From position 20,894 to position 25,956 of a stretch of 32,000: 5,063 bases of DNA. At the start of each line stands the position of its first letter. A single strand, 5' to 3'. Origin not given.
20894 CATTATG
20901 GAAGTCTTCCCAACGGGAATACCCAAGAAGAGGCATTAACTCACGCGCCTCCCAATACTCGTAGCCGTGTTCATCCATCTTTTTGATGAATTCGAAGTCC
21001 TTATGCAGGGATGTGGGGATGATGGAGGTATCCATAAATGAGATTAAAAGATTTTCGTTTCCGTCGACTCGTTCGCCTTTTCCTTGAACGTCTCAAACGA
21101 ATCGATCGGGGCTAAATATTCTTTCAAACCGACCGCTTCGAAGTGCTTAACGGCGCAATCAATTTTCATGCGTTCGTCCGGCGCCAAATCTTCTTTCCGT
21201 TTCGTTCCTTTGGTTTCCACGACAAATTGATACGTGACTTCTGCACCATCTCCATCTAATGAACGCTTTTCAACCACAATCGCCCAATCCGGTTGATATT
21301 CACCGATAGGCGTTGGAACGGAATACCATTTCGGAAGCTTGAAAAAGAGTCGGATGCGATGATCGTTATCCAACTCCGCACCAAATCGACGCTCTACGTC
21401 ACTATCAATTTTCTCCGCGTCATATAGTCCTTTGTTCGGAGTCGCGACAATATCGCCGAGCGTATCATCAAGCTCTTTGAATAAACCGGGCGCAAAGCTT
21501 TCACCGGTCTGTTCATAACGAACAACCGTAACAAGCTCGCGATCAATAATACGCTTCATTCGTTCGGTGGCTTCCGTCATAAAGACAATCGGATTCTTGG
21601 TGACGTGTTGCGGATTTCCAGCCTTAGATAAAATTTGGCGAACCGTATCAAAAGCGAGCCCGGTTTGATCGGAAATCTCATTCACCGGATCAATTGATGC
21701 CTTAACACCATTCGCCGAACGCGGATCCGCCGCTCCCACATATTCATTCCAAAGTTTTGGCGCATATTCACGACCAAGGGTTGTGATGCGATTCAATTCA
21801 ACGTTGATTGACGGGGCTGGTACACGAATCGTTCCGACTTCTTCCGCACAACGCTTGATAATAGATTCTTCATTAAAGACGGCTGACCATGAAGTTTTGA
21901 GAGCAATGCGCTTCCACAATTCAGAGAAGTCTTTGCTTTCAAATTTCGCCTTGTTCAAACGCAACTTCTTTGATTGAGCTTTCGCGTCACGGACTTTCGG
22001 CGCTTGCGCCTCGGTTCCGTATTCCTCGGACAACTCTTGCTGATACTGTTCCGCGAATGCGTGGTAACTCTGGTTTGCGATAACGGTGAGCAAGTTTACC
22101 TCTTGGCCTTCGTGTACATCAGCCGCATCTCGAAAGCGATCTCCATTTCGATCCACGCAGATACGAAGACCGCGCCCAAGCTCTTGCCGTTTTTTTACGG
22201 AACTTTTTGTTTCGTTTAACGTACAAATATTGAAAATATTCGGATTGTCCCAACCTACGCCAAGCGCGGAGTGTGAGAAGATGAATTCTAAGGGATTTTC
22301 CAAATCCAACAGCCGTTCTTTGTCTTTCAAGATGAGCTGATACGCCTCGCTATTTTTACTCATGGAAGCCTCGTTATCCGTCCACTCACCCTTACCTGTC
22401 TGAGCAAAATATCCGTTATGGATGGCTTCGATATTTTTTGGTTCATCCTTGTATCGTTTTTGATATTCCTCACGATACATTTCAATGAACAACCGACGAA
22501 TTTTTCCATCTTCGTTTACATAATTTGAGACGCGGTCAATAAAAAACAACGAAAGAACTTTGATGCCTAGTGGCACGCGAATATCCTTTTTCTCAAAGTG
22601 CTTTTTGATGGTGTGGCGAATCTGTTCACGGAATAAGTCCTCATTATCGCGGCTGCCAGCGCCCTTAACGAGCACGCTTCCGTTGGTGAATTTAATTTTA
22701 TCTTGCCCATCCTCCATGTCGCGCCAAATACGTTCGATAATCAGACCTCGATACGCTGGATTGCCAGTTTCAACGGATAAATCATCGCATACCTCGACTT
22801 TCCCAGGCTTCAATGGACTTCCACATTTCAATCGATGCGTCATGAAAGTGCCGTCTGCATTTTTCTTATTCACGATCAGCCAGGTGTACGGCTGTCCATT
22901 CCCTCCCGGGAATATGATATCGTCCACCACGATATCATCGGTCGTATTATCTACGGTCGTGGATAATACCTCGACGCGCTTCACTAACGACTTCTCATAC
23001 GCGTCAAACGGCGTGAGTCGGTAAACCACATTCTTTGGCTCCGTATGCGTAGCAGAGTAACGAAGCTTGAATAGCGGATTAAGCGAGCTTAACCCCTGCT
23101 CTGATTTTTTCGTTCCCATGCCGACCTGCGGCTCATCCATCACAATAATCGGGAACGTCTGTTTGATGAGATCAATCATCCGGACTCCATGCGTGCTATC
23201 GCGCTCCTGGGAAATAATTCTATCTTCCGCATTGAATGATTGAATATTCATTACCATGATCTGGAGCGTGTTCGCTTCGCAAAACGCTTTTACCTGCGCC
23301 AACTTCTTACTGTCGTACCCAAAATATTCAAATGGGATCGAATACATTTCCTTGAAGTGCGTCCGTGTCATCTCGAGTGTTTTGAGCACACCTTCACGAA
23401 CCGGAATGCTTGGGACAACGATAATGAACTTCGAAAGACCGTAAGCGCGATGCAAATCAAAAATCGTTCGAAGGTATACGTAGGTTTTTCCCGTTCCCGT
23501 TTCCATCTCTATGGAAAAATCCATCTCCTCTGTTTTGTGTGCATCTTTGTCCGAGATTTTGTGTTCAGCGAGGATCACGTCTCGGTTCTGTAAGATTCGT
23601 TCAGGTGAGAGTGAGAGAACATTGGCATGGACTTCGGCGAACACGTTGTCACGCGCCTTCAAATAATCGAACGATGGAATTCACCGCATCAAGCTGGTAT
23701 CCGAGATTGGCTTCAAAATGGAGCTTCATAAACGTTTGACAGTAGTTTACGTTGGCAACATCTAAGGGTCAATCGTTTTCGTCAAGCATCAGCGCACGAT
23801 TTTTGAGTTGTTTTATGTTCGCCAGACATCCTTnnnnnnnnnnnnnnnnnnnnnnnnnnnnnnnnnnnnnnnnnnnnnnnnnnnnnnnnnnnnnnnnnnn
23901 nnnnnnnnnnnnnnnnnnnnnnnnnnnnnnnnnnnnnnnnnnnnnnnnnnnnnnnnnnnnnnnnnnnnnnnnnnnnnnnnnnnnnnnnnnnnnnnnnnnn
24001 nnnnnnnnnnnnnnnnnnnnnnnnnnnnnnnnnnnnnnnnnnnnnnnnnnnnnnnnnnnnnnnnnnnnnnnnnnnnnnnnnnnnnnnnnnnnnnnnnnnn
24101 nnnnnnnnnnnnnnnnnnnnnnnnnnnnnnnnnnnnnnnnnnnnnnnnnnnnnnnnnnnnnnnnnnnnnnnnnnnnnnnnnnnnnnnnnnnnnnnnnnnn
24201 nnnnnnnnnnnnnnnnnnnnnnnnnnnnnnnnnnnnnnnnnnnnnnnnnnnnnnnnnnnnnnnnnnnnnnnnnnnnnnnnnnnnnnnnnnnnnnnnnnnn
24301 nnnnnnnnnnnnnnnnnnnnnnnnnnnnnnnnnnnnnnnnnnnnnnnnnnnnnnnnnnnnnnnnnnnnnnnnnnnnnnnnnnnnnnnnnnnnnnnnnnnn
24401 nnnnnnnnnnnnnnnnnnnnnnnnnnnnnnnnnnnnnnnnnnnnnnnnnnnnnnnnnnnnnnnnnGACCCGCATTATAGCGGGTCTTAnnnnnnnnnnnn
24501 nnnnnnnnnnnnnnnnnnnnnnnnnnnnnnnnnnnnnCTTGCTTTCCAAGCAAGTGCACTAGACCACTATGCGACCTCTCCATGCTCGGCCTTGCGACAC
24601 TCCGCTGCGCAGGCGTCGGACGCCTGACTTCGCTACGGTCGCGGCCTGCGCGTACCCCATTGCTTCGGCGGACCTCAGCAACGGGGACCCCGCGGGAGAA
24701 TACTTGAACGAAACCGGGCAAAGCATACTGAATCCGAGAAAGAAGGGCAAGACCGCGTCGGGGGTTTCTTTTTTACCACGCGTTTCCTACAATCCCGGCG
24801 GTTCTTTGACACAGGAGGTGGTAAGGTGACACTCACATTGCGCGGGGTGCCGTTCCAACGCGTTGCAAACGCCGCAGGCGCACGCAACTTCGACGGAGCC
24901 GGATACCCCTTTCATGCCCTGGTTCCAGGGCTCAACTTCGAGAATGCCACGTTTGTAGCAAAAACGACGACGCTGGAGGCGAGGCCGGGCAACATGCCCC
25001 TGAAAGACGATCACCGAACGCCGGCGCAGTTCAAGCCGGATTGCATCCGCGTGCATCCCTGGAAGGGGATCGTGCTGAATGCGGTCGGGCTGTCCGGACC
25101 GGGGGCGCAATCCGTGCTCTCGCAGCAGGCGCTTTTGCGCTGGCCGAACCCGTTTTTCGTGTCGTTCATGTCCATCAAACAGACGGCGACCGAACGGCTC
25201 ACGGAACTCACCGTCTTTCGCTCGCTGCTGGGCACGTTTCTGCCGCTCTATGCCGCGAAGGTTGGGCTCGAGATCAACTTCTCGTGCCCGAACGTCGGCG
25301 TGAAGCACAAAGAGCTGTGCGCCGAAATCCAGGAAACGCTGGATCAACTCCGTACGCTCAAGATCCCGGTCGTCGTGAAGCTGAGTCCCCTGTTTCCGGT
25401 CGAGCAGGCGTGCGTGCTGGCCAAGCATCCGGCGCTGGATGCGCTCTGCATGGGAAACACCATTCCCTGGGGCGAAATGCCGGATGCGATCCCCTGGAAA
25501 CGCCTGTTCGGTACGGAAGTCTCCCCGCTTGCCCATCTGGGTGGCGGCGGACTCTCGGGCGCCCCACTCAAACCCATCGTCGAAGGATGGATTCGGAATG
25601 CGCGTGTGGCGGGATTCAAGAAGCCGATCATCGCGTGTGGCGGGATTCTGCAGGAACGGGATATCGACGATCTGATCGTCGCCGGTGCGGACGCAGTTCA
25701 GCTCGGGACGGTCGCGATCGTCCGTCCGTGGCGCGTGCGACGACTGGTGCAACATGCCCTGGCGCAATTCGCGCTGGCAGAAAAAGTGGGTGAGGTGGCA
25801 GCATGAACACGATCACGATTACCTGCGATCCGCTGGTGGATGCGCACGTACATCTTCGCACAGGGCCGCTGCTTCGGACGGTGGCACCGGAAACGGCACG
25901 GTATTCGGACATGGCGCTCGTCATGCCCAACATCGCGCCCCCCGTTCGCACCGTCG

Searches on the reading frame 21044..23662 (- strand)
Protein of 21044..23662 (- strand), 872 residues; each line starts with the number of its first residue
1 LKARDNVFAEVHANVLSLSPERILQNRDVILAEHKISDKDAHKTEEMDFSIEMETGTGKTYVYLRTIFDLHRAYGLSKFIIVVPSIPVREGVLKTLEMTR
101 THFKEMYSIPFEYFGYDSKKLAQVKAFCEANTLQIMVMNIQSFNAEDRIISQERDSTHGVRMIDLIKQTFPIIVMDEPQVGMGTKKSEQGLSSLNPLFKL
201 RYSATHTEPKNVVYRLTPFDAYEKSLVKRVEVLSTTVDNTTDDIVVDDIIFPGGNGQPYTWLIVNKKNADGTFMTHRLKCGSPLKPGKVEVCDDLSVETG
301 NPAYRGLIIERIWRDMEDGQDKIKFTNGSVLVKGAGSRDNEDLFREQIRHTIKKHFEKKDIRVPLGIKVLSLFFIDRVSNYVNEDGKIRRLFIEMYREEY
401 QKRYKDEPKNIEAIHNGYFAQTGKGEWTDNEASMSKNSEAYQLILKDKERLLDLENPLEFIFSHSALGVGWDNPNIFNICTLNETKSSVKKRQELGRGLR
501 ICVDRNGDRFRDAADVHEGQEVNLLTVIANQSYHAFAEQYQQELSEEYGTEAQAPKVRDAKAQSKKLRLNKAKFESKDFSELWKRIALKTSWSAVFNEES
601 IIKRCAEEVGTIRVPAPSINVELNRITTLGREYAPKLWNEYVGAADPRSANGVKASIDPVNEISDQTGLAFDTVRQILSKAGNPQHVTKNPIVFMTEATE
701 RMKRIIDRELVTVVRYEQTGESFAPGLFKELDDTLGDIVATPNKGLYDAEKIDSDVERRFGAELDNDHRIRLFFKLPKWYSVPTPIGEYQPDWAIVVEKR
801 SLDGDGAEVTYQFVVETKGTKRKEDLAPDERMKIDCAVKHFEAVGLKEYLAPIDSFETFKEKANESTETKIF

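Call 6: search_protein_families(library=pfam, proteins=[window:21044-23662:-], max_evalue=0.1)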
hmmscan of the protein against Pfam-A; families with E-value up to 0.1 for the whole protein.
window:21044-23662:- (872 aa): 4 families
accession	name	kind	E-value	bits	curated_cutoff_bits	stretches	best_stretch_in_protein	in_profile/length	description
PF19778.5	RE_endonuc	-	1.5e-31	108.9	23.4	1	744-845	2-98/108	Endonuclease domain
PF04851.21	ResIII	-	8.3e-14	52.3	22.5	1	43-205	20-161/164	Type III restriction enzyme, res subunit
PF00270.35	DEAD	-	9.6e-06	25.9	26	1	45-180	13-128/167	DEAD/DEAH box helicase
PF02562.22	PhoH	-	0.071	13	27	0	53-137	26-109/205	PhoH-like protein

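Call 7: search_protein_families(library=padloc, proteins=[window:21044-23662:-], max_evalue=0.1)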
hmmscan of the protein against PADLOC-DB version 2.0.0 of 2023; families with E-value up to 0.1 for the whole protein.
window:21044-23662:- (872 aa): 6 families
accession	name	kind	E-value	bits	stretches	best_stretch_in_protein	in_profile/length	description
PDLC03647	REase_III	-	3.1e-194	645.9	2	11-549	51-591/989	Type III restriction enzyme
PDLC03649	REase_III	-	6.5e-67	224.2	2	24-513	51-550/973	Type III restriction enzyme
PDLC03650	REase_III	-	5.2e-05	19.8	1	452-552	372-463/898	Type III restriction enzyme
PDLC02706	PbeA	-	0.00038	17.1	1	52-146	291-384/722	PbeA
PDLC01763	Cas3b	-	0.018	11.8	1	32-96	249-313/762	-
PDLC01765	Cas3c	-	0.02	11.8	1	18-86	161-223/612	-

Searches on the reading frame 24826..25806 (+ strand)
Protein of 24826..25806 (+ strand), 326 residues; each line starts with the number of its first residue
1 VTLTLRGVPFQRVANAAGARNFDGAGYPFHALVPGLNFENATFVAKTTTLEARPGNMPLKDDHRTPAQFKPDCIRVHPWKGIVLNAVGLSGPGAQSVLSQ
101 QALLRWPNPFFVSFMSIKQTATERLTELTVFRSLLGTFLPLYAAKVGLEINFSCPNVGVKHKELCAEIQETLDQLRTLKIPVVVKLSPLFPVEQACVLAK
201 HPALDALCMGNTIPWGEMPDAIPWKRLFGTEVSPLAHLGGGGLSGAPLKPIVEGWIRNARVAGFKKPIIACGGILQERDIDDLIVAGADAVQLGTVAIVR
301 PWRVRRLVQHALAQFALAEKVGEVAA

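Call 81: search_protein_families(library=ncbifam, proteins=[window:24826-25806:+], max_evalue=0.00001)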
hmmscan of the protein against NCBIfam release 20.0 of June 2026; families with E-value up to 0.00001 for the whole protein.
window:24826-25806:+ (326 aa): 11 families
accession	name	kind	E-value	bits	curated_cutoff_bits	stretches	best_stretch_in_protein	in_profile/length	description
NF005574.0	PRK07259.1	equivalog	7.1e-22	77.7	269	1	74-321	59-292/304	dihydroorotate dehydrogenase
NF041011.1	dihydoor_dh_Arch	equivalog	6.5e-18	64.8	330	1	70-315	51-272/289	dihydroorotate dehydrogenase PyrD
TIGR01037.2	pyrD_sub1_fam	subfamily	1.1e-17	64.1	270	1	76-322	57-290/300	dihydroorotate dehydrogenase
NF002702.0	PRK02506.1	equivalog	2.3e-13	49.9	301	1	148-297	125-275/313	dihydroorotate oxidase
NF003652.0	PRK05286.2-5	equivalog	6e-11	42.1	267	1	83-310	115-339/353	quinone-dependent dihydroorotate dehydrogenase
NF003651.0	PRK05286.2-4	equivalog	1.6e-10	40.2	448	1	70-314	114-358/377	quinone-dependent dihydroorotate dehydrogenase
NF003645.0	PRK05286.1-2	equivalog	6.9e-09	35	366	1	163-325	192-348/359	quinone-dependent dihydroorotate dehydrogenase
NF006183.0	PRK08318.1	equivalog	7.9e-09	34.8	335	1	147-315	129-303/422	NAD-dependent dihydropyrimidine dehydrogenase subunit PreA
NF003646.0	PRK05286.1-4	equivalog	1.6e-07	30.5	457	1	167-300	199-324/341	quinone-dependent dihydroorotate dehydrogenase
NF003650.0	PRK05286.2-3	equivalog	6.1e-07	28.7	477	1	150-300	205-357/393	quinone-dependent dihydroorotate dehydrogenase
NF003648.0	PRK05286.2-1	equivalog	9.9e-07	27.9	433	1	148-314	175-338/360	quinone-dependent dihydroorotate dehydrogenase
